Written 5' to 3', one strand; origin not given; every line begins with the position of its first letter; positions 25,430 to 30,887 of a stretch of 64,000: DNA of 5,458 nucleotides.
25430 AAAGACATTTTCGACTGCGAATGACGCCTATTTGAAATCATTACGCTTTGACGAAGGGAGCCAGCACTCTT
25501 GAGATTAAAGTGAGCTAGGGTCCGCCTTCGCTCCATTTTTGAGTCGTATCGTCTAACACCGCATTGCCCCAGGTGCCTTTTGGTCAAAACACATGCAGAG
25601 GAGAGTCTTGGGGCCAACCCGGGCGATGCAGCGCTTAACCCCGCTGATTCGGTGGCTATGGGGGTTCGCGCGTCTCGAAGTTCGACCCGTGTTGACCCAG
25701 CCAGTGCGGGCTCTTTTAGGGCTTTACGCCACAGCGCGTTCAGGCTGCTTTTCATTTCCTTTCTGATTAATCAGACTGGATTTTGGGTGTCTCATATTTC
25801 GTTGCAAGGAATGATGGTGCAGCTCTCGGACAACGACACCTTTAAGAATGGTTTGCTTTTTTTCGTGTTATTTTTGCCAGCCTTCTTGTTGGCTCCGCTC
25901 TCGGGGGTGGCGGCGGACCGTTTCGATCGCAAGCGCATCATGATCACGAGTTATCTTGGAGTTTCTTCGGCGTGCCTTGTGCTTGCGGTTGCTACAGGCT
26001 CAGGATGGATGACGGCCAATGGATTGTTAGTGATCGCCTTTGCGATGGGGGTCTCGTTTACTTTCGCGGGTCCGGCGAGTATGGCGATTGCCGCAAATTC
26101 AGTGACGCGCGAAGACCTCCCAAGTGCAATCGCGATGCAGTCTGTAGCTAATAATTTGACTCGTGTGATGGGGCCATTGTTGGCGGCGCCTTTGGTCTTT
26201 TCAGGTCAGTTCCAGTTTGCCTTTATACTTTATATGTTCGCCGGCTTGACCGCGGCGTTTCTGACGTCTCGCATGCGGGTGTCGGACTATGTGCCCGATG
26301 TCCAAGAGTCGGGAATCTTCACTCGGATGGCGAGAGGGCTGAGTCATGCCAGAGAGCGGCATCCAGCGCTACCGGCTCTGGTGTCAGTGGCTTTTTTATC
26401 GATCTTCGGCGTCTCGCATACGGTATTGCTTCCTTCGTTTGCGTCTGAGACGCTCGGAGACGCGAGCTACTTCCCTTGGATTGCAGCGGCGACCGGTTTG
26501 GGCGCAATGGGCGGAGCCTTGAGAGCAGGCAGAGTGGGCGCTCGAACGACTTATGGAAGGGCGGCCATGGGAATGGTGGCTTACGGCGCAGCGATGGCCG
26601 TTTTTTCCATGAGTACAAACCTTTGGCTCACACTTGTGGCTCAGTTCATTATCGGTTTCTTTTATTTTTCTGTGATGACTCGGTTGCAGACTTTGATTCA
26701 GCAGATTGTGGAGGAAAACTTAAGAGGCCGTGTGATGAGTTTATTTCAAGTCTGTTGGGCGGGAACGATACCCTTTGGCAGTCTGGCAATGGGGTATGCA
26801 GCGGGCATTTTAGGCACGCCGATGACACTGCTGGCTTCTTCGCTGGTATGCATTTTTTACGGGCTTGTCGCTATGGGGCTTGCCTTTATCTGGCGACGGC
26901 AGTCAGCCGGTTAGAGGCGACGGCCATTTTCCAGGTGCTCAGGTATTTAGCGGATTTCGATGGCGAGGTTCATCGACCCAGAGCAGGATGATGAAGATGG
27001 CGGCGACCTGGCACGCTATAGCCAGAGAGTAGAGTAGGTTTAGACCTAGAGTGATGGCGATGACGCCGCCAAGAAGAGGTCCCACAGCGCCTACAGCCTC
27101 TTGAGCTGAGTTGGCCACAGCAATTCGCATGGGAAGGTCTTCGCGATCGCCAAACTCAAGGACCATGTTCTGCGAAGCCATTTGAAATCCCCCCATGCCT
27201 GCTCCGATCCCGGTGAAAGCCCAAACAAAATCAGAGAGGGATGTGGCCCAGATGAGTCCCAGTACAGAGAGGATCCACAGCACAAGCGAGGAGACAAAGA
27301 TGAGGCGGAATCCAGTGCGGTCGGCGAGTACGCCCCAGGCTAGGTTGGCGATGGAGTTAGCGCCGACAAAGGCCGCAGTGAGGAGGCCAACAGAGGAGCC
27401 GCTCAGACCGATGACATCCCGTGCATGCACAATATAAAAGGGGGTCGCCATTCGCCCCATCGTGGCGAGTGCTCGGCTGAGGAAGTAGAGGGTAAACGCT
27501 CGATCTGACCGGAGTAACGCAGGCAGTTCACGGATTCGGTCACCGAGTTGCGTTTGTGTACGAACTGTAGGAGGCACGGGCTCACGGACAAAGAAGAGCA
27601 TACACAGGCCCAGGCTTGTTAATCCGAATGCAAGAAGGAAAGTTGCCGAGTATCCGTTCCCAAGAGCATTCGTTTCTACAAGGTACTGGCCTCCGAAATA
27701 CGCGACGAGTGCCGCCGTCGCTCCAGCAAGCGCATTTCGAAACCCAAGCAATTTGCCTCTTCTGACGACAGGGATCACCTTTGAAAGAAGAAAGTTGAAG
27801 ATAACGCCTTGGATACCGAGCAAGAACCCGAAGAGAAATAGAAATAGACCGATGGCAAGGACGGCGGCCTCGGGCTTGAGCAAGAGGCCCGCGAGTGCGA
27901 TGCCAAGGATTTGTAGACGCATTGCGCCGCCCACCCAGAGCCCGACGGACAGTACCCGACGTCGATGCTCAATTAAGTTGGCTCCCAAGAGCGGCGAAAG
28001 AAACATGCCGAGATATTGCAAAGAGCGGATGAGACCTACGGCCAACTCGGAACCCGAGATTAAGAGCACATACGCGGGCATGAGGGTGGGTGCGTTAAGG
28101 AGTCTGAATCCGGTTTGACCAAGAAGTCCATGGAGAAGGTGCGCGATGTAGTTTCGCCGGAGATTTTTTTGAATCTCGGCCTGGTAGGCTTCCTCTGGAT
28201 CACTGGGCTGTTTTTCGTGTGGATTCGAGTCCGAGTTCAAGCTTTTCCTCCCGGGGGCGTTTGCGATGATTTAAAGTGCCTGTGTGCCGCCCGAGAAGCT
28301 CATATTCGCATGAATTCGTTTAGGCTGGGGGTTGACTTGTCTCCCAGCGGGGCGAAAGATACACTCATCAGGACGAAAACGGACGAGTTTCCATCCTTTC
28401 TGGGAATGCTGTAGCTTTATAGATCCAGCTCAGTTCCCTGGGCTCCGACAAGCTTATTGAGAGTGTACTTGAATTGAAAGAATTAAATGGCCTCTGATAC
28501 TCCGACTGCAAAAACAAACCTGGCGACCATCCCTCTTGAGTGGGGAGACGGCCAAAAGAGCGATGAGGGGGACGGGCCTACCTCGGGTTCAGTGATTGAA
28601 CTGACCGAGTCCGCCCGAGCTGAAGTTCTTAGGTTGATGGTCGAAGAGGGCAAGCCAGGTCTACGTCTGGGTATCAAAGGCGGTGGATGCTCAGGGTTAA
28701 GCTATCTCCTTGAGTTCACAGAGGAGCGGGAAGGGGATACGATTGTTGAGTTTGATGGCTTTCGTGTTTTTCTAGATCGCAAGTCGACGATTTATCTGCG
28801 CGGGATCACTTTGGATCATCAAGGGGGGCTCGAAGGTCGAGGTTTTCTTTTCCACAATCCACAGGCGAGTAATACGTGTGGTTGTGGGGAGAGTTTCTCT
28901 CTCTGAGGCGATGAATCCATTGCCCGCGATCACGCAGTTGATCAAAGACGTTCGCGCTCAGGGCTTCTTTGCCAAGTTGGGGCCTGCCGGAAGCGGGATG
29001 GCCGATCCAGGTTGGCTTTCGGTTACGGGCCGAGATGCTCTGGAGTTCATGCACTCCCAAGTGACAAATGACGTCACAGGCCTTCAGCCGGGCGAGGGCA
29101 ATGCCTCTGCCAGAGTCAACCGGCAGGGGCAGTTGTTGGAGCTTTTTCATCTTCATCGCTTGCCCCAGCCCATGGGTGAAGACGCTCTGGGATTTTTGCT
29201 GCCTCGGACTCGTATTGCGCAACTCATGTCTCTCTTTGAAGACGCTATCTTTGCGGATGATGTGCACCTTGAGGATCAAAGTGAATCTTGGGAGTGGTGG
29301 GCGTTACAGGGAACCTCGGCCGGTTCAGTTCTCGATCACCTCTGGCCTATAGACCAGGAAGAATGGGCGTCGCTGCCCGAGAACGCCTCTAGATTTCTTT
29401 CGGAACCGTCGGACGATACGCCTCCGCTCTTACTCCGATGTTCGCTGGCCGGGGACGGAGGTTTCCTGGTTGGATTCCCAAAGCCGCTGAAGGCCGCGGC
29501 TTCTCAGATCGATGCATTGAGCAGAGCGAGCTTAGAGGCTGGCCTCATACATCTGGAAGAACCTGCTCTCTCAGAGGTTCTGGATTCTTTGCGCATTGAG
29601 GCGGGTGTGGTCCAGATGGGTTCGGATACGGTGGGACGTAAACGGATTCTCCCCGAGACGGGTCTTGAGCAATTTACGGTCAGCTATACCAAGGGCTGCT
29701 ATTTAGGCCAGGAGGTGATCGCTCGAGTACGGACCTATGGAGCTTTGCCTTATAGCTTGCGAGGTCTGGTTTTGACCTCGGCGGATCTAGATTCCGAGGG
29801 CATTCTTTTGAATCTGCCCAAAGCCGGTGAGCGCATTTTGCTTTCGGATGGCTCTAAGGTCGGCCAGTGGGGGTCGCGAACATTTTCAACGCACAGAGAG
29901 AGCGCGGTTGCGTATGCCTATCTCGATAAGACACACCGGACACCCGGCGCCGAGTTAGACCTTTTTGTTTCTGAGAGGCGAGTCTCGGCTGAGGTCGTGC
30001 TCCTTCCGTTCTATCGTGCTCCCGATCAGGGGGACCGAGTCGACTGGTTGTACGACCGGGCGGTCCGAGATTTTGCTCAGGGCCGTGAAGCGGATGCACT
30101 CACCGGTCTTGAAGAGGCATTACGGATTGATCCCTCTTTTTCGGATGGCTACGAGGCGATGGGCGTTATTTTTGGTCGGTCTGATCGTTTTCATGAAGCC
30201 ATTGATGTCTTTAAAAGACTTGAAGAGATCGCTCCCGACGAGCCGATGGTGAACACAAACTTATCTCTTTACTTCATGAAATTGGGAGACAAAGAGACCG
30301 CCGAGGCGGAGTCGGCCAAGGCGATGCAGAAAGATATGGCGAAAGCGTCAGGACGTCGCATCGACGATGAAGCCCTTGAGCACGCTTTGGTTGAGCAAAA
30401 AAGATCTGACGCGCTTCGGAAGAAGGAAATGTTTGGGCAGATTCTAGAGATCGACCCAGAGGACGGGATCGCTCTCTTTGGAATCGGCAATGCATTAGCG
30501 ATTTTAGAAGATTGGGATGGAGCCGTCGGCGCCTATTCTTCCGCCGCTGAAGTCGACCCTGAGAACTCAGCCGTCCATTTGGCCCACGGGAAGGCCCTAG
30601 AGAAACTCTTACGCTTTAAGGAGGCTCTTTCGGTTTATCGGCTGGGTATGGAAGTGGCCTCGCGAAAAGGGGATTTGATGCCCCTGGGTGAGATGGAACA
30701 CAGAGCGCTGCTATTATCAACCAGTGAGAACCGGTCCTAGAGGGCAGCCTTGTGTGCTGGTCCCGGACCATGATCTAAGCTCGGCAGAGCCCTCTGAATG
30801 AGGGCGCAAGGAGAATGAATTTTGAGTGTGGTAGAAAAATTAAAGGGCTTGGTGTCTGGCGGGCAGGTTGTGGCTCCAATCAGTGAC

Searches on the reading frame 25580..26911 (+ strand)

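Call 32: search_protein_families(library=ncbifam, proteins=[window:25580-26911:+], max_evalue=0.00001)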
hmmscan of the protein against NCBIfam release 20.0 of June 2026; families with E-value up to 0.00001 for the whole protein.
window:25580-26911:+ (444 aa): 11 families
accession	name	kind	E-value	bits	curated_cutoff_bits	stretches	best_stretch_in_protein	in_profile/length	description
TIGR00900.1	2A0121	subfamily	1.6e-36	126.4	319.6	1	54-406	1-358/364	H+ Antiporter protein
NF007792.0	PRK10489.1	equivalog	1.3e-21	77.1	324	1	50-432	15-396/419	enterobactin transporter EntS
NF006386.0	PRK08633.1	equivalog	2e-13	49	1221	1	55-426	13-401/1147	acyl-[ACP]--phospholipid O-acyltransferase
NF012178.0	tet_MFS_V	exception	5.9e-12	45.4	640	1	50-436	6-399/409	tetracycline efflux MFS transporter Tet(V)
TIGR00880.1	2_A_01_02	superfamily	1.4e-10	41.4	131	1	100-230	10-135/141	multidrug resistance protein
NF000245.1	macrolide_MefA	exception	1.1e-09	37.8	675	1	95-431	51-393/405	macrolide efflux MFS transporter Mef(A)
NF005291.0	PRK06814.1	equivalog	1.2e-08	33.4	1349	1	96-339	60-305/1140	acyl-[ACP]--phospholipid O-acyltransferase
NF000051.1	macrolide_MefB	exception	6.8e-08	31.8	800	1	94-425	50-386/409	macrolide efflux MFS transporter Mef(B)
NF052575.1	MFS_efflux_Tap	equivalog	1e-07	31.4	625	1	56-435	8-395/401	multidrug efflux MFS transporter Tap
NF000154.1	macrolide_MefEN2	exception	1.7e-06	27.7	800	1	94-431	47-388/401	macrolide efflux MFS transporter Mef(En2)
NF053757.1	BclibactTpBcbE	equivalog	1.9e-06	27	600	0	86-211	35-161/394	bacillibactin exporter BcbE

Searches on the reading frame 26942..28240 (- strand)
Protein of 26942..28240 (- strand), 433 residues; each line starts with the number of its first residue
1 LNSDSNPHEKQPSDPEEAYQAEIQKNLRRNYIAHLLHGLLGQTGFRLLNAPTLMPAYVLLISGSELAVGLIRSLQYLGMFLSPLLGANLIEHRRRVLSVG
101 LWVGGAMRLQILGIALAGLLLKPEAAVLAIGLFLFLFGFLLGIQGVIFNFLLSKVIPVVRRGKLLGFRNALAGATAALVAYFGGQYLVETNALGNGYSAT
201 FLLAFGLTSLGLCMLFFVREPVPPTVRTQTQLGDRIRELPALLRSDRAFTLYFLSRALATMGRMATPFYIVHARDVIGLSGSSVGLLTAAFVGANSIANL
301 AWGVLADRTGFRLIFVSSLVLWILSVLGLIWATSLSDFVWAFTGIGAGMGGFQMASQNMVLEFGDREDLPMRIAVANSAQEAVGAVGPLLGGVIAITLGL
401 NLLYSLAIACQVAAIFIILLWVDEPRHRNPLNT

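Call 32: search_protein_families(library=ncbifam, proteins=[window:26942-28240:-], max_evalue=0.00001)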
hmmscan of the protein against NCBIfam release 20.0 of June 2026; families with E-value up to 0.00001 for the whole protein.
window:26942-28240:- (433 aa): 2 families
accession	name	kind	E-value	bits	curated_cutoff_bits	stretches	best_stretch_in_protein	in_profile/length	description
TIGR00881.1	2A0104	subfamily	3.1e-09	36.3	407.75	1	269-426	17-175/379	phosphoglycerate transporter protein PgtP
NF008654.0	PRK11652.1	equivalog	7.9e-09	34.9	479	1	247-426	6-188/397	multidrug efflux MFS transporter EmrD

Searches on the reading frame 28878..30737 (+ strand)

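Call 32: search_protein_families(library=ncbifam, proteins=[window:28878-30737:+], max_evalue=0.00001)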
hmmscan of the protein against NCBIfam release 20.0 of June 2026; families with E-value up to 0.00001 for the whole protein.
window:28878-30737:+ (620 aa): 15 families
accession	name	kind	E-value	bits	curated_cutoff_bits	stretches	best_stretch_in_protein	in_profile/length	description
NF001567.0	PRK00389.1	subfamily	8.4e-19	67.7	300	1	47-381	56-355/359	glycine cleavage system aminomethyltransferase GcvT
TIGR03317.2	CAF17_like_YgfZ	equivalog_domain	2.3e-16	60.2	49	1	236-351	2-111/113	CAF17-like 4Fe-4S cluster assembly/insertion protein YgfZ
NF040959.1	MamA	equivalog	8.9e-14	51.4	200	1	386-486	35-135/204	magnetosome protein MamA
TIGR00528.1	gcvT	equivalog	4.9e-12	45.4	235.85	1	47-380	54-361/362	glycine cleavage system aminomethyltransferase GcvT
NF053776.1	TmaoDeMthMsil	equivalog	4.6e-10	38.7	1100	1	48-381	441-756/763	trimethylamine N-oxide demethylase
TIGR02917.1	PEP_TPR_lipo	equivalog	8.5e-10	37.2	312.2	0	398-487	339-428/899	XrtA/PEP-CTERM system TPR-repeat protein PrsT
NF010093.0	PRK13579.1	equivalog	1.1e-09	37.5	459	1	46-379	62-364/371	glycine cleavage system aminomethyltransferase GcvT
TIGR02521.1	type_IV_pilW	equivalog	5.3e-09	36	154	1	394-530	37-169/234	type IV pilus biogenesis/stability protein PilW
TIGR02552.1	LcrH_SycD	equivalog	5.6e-09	35.8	104.8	0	517-598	39-120/136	SycD/LcrH family type III secretion system chaperone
NF007110.0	PRK09559.1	equivalog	1.4e-08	34.1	219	0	237-290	191-244/327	tRNA-modifying protein YgfZ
NF033920.0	C39_PA2778_fam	equivalog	2.5e-07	30.4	150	0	373-484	142-252/255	PA2778 family cysteine peptidase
NF008391.2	PRK11189.1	equivalog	2.7e-07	30.4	250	0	386-484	63-161/297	lipoprotein NlpI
NF033762.1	social_mot_Tgl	equivalog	3.5e-07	29.8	225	1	399-498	147-244/252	social motility TPR repeat lipoprotein Tgl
TIGR01372.1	soxA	subfamily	3.5e-07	28.4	1164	1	45-380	666-988/996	sarcosine oxidase subunit alpha family protein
NF009133.0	PRK12486.1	equivalog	2.1e-06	26.9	410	1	239-374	239-364/369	dimethylsulfoniopropionate demethylase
